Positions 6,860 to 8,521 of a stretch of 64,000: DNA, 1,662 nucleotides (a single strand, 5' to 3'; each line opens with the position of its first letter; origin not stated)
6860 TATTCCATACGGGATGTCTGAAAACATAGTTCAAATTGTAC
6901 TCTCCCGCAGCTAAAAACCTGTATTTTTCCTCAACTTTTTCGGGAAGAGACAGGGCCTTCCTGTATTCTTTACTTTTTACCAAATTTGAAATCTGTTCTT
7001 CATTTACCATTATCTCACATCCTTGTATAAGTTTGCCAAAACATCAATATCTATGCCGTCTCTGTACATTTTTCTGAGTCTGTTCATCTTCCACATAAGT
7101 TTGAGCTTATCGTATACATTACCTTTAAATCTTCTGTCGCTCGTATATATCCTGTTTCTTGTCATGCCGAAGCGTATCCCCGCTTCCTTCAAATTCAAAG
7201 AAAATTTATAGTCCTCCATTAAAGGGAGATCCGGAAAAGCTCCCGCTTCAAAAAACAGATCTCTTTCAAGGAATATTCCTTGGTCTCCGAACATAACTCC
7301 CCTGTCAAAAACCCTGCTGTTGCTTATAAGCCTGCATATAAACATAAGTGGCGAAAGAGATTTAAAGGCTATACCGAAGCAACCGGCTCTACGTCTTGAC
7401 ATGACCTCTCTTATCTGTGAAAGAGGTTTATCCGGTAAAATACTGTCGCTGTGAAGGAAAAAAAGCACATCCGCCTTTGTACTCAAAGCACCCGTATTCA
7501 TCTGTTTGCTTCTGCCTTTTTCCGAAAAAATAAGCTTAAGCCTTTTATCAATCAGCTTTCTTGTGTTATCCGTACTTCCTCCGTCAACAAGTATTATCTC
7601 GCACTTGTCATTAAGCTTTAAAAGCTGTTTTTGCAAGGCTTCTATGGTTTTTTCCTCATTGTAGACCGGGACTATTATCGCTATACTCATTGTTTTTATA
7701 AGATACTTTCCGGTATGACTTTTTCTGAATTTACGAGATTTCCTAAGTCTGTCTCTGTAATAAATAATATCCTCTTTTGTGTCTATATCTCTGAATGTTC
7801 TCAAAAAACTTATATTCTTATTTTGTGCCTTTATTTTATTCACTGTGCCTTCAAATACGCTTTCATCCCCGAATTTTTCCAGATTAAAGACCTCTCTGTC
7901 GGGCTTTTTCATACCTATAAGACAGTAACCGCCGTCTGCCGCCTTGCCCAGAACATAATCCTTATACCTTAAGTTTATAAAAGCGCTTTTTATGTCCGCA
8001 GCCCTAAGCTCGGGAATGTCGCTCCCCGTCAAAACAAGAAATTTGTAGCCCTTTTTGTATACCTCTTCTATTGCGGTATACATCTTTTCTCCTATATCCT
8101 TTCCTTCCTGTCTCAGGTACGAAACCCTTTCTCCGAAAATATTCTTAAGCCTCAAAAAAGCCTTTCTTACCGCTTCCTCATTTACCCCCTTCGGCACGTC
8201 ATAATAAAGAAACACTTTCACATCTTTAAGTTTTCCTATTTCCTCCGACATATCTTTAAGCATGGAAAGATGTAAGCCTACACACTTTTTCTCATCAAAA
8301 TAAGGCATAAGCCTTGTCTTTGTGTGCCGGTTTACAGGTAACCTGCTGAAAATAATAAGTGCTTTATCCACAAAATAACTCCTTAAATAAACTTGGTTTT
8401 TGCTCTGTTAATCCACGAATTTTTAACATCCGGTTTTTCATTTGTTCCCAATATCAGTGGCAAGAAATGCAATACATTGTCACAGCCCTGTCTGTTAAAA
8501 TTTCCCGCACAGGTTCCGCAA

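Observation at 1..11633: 13-gene cluster joining an orphan ABC importer, two exported rhodaneses, two TVP38 proteins, a CCG Fe-S protein, a kinase-like protein, a DUF2064-GT2 fusion and a methyltransferase: candidate undescribed S/Se/As-handling system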

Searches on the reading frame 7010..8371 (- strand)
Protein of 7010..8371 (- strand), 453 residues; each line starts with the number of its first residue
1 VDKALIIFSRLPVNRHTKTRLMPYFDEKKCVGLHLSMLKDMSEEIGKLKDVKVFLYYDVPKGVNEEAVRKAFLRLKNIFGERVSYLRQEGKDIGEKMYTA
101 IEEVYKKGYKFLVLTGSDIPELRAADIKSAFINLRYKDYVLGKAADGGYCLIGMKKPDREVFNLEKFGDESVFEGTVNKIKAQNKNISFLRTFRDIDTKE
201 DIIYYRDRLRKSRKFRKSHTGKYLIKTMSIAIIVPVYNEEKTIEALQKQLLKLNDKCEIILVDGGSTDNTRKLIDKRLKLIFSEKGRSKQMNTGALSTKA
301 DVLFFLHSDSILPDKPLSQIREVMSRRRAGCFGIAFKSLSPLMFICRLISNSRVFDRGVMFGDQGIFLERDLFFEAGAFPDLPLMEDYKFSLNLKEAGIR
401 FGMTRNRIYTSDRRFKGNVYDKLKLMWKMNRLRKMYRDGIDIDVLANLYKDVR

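Call 5: search_protein_families(library=pfam, proteins=[window:7010-8371:-], max_evalue=0.01)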
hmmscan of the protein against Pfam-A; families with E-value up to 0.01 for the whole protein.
window:7010-8371:- (453 aa): 5 families
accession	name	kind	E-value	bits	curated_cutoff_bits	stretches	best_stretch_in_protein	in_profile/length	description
PF09837.15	DUF2064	-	9.2e-22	77.6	25.8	1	71-163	28-114/120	Uncharacterized protein conserved in bacteria (DUF2064)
PF00535.33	Glycos_transf_2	-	6.9e-18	65.6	23.3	1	232-330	2-109/168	Glycosyl transferase family 2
PF01983.22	CofC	-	8.9e-07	28.8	22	1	12-202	6-179/217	Guanylyl transferase CofC like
PF10111.15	Glyco_tranf_2_2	-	2.2e-05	24.6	27.3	1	232-312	2-94/276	Glycosyltransferase like family 2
PF13641.12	Glyco_tranf_2_3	-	0.00012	22.6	27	0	230-333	3-120/230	Glycosyltransferase like family 2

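Call 6: search_protein_families(library=ncbifam, proteins=[window:7010-8371:-], max_evalue=0.01)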
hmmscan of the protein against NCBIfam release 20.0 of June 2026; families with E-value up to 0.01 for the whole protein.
window:7010-8371:- (453 aa): 16 families
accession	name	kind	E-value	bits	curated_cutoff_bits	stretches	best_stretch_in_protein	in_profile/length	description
TIGR04283.1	glyco_like_mftF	equivalog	3e-63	213.4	182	1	230-449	1-221/221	TIGR04283 family arsenosugar biosynthesis glycosyltransferase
TIGR04282.1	glyco_like_cofC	hypoth_equivalog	5.8e-49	166.4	134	1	5-202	1-189/189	TIGR04282 family arsenosugar biosynthesis glycosyltransferase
TIGR03937.1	PgaC_IcaA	equivalog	7e-12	45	422.3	1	203-318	22-144/407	poly-beta-1,6-N-acetyl-D-glucosamine synthase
TIGR03552.1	F420_cofC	equivalog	1.1e-10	41.4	105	1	12-206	5-188/196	2-phospho-L-lactate guanylyltransferase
TIGR03965.1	mycofact_glyco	equivalog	5e-07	28.9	280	1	227-311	73-166/467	mycofactocin biosynthesis glycosyltransferase MftF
NF007482.0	PRK10073.1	equivalog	5.3e-07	29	423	1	227-295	5-73/334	glycosyltransferase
NF047683.1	TeichurnBiosyTuaG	equivalog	7e-07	29.1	400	1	228-328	6-116/252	teichuronic acid biosynthesis protein TuaG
TIGR04182.1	glyco_TIGR04182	equivalog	1.4e-05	24.6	325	1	230-290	2-61/293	S-layer glycoprotein N-glycosyltransferase AglJ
TIGR03111.1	glyc2_xrt_Gpos1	hypoth_equivalog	4.3e-05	22.5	363.95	1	216-317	37-149/439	TIGR03111 family XrtG-associated glycosyltransferase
NF010496.0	PRK13915.1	equivalog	4.8e-05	22.6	262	1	226-274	29-81/307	glucosyl-3-phosphoglycerate synthase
NF047588.1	GlcsyltransPgfSStrep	equivalog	8.7e-05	21.9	500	1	228-276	1-54/308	glycosyltransferase PgfS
NF041875.1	EPS_EpsD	equivalog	0.00015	21.2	370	1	232-303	3-83/325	exopolysaccharide biosynthesis glycosyltransferase EpsD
NF007986.1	PRK10714.1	equivalog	0.00019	20.6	529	1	229-275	7-57/316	undecaprenyl-phosphate 4-deoxy-4-formamido-L-arabinose transferase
NF050819.1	PolSacchBiosHfsG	equivalog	0.0023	17.2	500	1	229-316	13-107/302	polysaccharide biosynthesis protein HfsG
NF045692.1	OglycostaseCruG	equivalog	0.0049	15.9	600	1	228-276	41-90/386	2'-O-glycosyltransferase CruG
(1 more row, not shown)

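Call 11: find_related_loci(query=window:7010-8371:-, collection=genome_contigs, flank=10000)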
Query window:7010-8371:- (453 aa) in genome_contigs; peptide patterns used: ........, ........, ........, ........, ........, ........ (x = any residue, [..] = any of these).
599 stretches matched a pattern (row limit reached: there are more); 396 encode a relative of the query (tblastn E <= 1e-3); the best 80 are kept; 80 distinct loci.
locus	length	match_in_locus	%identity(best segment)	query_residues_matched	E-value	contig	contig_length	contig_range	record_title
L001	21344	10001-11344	57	1-453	2e-168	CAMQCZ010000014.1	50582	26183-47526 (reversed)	MAG TPA_asm: uncultured Lachnoanaerobaculum sp. isolate SRR16916891_bin.16_metaWRAP_v1.3_MAG genome assembly, contig: ER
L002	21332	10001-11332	55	3-453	3e-161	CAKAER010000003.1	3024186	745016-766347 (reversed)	MAG TPA_asm: uncultured Catonella sp. isolate DRR214959_bin.1_metaWRAP_v1.1_MAG genome assembly, contig: BNJS01003841, w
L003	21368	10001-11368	53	3-453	7e-156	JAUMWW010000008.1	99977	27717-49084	MAG: Johnsonella sp. isolate S15M_Sa_31 NODE_102_length_99977_cov_9.939833, whole genome shotgun sequence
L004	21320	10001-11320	52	4-453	8e-155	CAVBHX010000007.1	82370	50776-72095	bacterium isolate G02646-L1_cleanbin_000010 genome assembly, contig: Spades_G02646-L1_contig_125, whole genome shotgun s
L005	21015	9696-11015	53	4-453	3e-154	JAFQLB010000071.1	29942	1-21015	MAG: Lachnospiraceae bacterium isolate RGIG1917 Goat_Cecum.Co__c1472840, whole genome shotgun sequence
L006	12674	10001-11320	52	4-453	3e-154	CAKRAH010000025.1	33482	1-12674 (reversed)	MAG: uncultured Dorea sp. isolate REFINED_METABAT215_TOP10_CONTIGS_1500_ASSEMBLY_K77_MERGED__Hadza_PheChl_Fiber-Hadza-Ne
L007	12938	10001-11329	51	1-453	2e-153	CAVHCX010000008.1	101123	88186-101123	Clostridium sp. CAG:343 isolate H07654-L1_cleanbin_000004 genome assembly, contig: Spades_H07654-L1_contig_75, whole gen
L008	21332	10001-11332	52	1-453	6e-153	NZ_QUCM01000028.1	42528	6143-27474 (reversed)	Clostridium sp. AM22-11AC AM22-11AC.Scaf28, whole genome shotgun sequence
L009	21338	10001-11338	52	1-453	2e-152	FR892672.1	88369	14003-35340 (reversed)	Dorea sp. CAG:317 genomic scaffold, scf118, whole genome shotgun sequence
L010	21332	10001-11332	52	1-453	4e-152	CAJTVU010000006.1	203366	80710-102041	MAG TPA_asm: uncultured Dorea sp. isolate MGBC116935 genome assembly, contig: MGBC116935.6, whole genome shotgun sequenc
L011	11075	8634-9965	51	1-453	1e-151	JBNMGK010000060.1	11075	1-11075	MAG: Enterocloster sp. isolate CM_BacEnt861.150 k141_702304_length_11075_cov_18.7072, whole genome shotgun sequence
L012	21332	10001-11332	50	1-453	6e-151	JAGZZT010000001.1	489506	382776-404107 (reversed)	MAG: Clostridium sp. isolate L3_060_144G1_dasL3_060_144G1_concoct_60 L3_060_144G1_scaffold_0, whole genome shotgun seque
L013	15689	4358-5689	51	1-453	5e-151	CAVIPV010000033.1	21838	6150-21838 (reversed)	Prevotella sp. isolate H07655-L1_cleanbin_000023 genome assembly, contig: Spades_H07655-L1_contig_1630, whole genome sho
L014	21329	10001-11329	51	1-453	1e-150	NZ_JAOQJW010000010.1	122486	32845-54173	Dorea amylophila strain H5_25 .14207_7_37.10, whole genome shotgun sequence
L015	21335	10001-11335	51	1-453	3e-150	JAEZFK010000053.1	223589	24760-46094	MAG: Bacillota bacterium isolate OH_CBrB_49 k127_3299349, whole genome shotgun sequence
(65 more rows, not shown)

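Call 26: search_solved_structures(query=window:7010-8371:-, max_evalue=0.01)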
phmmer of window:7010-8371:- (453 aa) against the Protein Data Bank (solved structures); distinct sequences matched with E-value up to 0.01: 12.
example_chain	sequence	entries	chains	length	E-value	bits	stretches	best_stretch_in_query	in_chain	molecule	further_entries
3cgx_A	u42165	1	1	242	2.1e-21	79.8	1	4-223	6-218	Putative nucleotide-diphospho-sugar transferase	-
6h1j_A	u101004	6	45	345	3.9e-05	26.2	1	229-322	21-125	Probable ss-1,3-N-acetylglucosaminyltransferase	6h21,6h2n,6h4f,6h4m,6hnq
5hea_A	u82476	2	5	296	6.7e-05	25.4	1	230-317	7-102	Putative glycosyltransferase (GalT1)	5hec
6p61_A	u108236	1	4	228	8.5e-05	25.1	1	221-312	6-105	Glycosyltransferase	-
9omj_A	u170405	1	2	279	0.00015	24.3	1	229-335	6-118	Glycosyltransferase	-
9omm_A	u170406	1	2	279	0.00016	24.2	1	229-335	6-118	Glycosyltransferase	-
9omh_A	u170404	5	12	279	0.00016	24.2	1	229-335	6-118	Glycosyltransferase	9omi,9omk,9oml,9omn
8vh7_A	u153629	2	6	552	0.00028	23.3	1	230-342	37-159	Heparosan synthase B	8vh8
8viw_A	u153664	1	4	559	0.00029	23.3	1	230-342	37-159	Heparosan synthase B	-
5tze_C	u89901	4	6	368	0.0027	20.1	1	228-318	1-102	Glycosyl transferase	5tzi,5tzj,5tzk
5tz8_A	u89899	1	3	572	0.005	19.2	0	228-317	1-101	Glycosyl transferase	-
3bcv_A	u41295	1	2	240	0.0058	19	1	229-277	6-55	Putative glycosyltransferase protein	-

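Call 32: find_related_loci(query=A1, collection=genome_contigs, flank=10000)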
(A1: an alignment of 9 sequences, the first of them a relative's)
Query A1 (327 aa) in genome_contigs; peptide patterns used: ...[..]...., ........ (x = any residue, [..] = any of these).
600 stretches matched a pattern (row limit reached: there are more); 574 encode a relative of the query (tblastn E <= 1e-3); the best 80 are kept; 80 distinct loci.
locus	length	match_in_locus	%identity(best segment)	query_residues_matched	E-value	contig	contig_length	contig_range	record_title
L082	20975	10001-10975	67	3-327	2e-154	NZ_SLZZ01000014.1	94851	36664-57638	Muricomes intestini strain DSM 29489 Ga0244712_114, whole genome shotgun sequence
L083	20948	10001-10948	66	10-326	2e-147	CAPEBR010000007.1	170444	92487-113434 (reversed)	MAG TPA_asm: uncultured Dorea sp. isolate MGBC130654 genome assembly, contig: MGBC130654.7, whole genome shotgun sequenc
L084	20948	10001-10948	66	10-326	8e-147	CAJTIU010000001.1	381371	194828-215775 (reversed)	Lachnospiraceae bacterium isolate C64_1 genome assembly, contig: MGBC000228.1, whole genome shotgun sequence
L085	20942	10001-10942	62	1-314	3e-139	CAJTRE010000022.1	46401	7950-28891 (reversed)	MAG TPA_asm: uncultured Dorea sp. isolate MGBC110346 genome assembly, contig: MGBC110346.22, whole genome shotgun sequen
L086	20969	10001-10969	58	6-327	1e-127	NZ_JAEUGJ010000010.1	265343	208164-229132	MAG: Mogibacterium sp. isolate 18NH NODE_1_length_265343_cov_10.380963, whole genome shotgun sequence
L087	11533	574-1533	56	8-326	1e-124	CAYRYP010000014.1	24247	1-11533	MAG TPA_asm: uncultured Coriobacteriaceae bacterium isolate SRP141132_co3_341 genome assembly, contig: NODE_1512_length_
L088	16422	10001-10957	50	8-326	9e-109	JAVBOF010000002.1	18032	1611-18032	MAG: Eubacteriales bacterium isolate EPI_MAG_00101 c_000000559863, whole genome shotgun sequence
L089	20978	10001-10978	48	5-326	4e-108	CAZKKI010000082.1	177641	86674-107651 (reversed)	MAG TPA_asm: uncultured Melioribacteraceae bacterium isolate binchicken_co219_313 genome assembly, contig: k141_1624645,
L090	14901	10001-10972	50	7-326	2e-107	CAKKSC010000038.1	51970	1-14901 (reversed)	Desulfuromonadales bacterium isolate Hainich-H52-bin013-1 genome assembly, contig: H52-bin013_1_Hain_H52_02um_R1_130_len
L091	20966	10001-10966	49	9-326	1e-107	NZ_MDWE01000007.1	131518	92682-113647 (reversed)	Rhodohalobacter halophilus strain JZ3C29 contig7, whole genome shotgun sequence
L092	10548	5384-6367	49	3-327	3e-107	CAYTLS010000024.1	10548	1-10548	MAG TPA_asm: uncultured bacterium isolate binchicken_co13_415 genome assembly, contig: NODE_10023_length_10548_cov_3.825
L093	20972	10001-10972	49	5-324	5e-107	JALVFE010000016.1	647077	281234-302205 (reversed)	MAG: Melioribacteraceae bacterium isolate 134-614_metabat2_scaf2bin.157 134-614_scaffold_1_c1, whole genome shotgun sequ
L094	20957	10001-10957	50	14-326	5e-107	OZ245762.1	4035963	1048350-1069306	MAG: Fulvivirga sp. isolate 53f8a290-981c-4c70-b927-bcc3fd8ff10f genome assembly, chromosome: 1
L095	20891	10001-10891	52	33-326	6e-107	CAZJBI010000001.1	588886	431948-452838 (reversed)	MAG TPA_asm: uncultured Rhodohalobacter sp. isolate binchicken_co405_143 genome assembly, contig: NODE_4_length_588886_c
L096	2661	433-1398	50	5-324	1e-110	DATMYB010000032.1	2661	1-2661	MAG TPA_asm: Syntrophomonas sp. isolate SMAG_U13135 k141_8912, whole genome shotgun sequence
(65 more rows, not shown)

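Call 66: search_dna_similar(query=window:7010-8371:-, collection=plasmids, mode=protein, max_rows=15)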
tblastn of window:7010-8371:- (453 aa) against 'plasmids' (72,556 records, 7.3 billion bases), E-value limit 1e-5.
Records with a match: 108; places in all: 112; records where one place covers at least 80% of the query: 1.
Best place of each record, by identity: <60% 108.
By first word of the organism name: Burkholderia 49; Priestia 14; Escherichia 10; Bacillus 9; Lactiplantibacillus 7; Streptomyces 3; Acinetobacter 1; Pseudoalteromonas 1; Cupriavidus 1; Candidatus 1; and 12 more.
By predicted mobility (MOB-suite, as given by PLSDB): non-mobilizable 84; mobilizable 16; conjugative 8.
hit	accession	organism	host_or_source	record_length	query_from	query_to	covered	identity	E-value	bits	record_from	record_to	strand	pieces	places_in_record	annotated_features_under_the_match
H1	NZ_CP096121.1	Acinetobacter portensis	milking environment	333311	5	450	94%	33.3%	3e-30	200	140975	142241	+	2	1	TIGR04283 family arsenosugar biosynthesis glycosyltransferase | TIGR04282 family arsenosugar biosynthesis glycosyltransferase | DUF547 domain-containing protein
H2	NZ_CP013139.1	Pseudoalteromonas sp. Bsw20308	seawater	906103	92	444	78%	26.3%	6e-18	94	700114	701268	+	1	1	glycosyltransferase | DUF2064 domain-containing protein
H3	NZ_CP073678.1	Cupriavidus sp. KK10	Isolate,A bacterial consortium from ...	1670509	206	450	54%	34.0%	2e-30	132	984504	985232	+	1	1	none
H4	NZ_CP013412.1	Burkholderia thailandensis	environmental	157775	193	451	57%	31.8%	6e-26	119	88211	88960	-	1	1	TIGR04283 family arsenosugar biosynthesis glycosyltransferase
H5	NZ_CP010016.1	Burkholderia thailandensis 34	-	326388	193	451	57%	31.8%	6e-26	119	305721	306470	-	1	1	TIGR04283 family arsenosugar biosynthesis glycosyltransferase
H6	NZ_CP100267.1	Burkholderia glumae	cell culture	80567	221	451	51%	34.3%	1e-25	118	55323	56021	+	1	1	TIGR04283 family arsenosugar biosynthesis glycosyltransferase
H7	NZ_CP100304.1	Burkholderia glumae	cell culture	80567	221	451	51%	34.3%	1e-25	118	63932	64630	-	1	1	TIGR04283 family arsenosugar biosynthesis glycosyltransferase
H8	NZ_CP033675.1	Burkholderia glumae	bacterial cell,diseased rice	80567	221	451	51%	34.3%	1e-25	118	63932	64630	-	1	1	TIGR04283 family arsenosugar biosynthesis glycosyltransferase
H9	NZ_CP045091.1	Burkholderia glumae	rice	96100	221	451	51%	34.3%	1e-25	118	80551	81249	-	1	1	TIGR04283 family arsenosugar biosynthesis glycosyltransferase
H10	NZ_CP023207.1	Burkholderia glumae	Oryza sativa,Cell culture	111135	221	451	51%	34.3%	1e-25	118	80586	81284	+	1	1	TIGR04283 family arsenosugar biosynthesis glycosyltransferase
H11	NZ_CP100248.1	Burkholderia glumae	cell culture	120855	221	451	51%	34.3%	1e-25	118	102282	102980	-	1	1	TIGR04283 family arsenosugar biosynthesis glycosyltransferase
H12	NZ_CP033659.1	Burkholderia glumae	bacterial cell,diseased rice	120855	221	451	51%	34.3%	1e-25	118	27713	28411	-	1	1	TIGR04283 family arsenosugar biosynthesis glycosyltransferase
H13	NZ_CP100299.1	Burkholderia glumae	cell culture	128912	221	451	51%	34.3%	1e-25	118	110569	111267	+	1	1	TIGR04283 family arsenosugar biosynthesis glycosyltransferase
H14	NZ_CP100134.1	Burkholderia glumae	cell culture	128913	221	451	51%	34.3%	1e-25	118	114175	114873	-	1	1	TIGR04283 family arsenosugar biosynthesis glycosyltransferase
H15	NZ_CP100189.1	Burkholderia glumae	cell culture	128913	221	451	51%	34.3%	1e-25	118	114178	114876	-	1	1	TIGR04283 family arsenosugar biosynthesis glycosyltransferase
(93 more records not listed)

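Call 69: get_annotated_region(hit=H1, flank=9000)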
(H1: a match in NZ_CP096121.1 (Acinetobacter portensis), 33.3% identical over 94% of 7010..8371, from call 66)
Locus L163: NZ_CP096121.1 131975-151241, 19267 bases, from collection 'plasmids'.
description: Acinetobacter portensis strain JNE5 plasmid pJNE5-X3_NDM-1, complete sequence
organism: Acinetobacter portensis (NCBI taxid 1839785)
taxonomy: Bacteria; Pseudomonadota; Gammaproteobacteria; Moraxellales; Moraxellaceae; Acinetobacter; Acinetobacter portensis
host: -; source: milking environment; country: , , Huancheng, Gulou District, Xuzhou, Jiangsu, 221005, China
typing (MOB-suite, as given by PLSDB): mobilizable; replicon rep_cluster_1481; relaxase MOBP
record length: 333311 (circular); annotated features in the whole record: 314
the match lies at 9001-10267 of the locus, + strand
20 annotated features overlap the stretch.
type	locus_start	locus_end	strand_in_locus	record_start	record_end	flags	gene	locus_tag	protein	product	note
CDS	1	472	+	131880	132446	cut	-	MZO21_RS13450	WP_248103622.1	carboxymuconolactone decarboxylase family protein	-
CDS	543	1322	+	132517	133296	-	-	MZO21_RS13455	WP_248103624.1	haloacid dehalogenase type II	GO:0006805 - xenobiotic metabolic process [Evidence IEA]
CDS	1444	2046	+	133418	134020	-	-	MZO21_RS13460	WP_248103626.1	RNA polymerase factor sigma-70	-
CDS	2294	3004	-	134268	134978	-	-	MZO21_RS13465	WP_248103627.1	cytochrome c biogenesis CcdA family protein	-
CDS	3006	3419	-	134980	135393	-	-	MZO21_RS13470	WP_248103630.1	thioredoxin family protein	-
CDS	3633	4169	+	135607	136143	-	-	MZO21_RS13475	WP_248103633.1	peroxiredoxin-like family protein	-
CDS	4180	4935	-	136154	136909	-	-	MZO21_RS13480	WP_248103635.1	YiiX/YebB-like N1pC/P60 family cysteine hydrolase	-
CDS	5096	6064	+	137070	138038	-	arsS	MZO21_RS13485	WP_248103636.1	arsenosugar biosynthesis radical SAM (seleno)protein ArsS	-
CDS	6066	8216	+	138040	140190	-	-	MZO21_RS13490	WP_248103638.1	bifunctional TVP38/TMEM64 family protein/FAD-dependent oxidoreductase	-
CDS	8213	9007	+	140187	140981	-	-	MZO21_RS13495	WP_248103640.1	DUF547 domain-containing protein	-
CDS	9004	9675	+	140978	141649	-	-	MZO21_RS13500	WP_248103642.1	TIGR04283 family arsenosugar biosynthesis glycosyltransferase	GO:0009058 - biosynthetic process [Evidence IEA]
CDS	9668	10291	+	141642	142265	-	-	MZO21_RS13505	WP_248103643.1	TIGR04282 family arsenosugar biosynthesis glycosyltransferase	GO:0009058 - biosynthetic process [Evidence IEA]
CDS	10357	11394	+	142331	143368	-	-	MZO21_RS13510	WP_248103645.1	methyltransferase domain-containing protein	-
CDS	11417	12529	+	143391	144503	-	-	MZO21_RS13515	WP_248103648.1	inorganic phosphate transporter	GO:0006817 - phosphate ion transport [Evidence IEA]; GO:0055085 - transmembrane transport [Evidence IEA]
CDS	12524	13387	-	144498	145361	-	mtnP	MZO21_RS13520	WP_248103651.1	S-methyl-5'-thioadenosine phosphorylase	GO:0006168 - adenine salvage [Evidence IEA]; GO:0019509 - L-methionine salvage from methylthioadenosine [Evidence IEA]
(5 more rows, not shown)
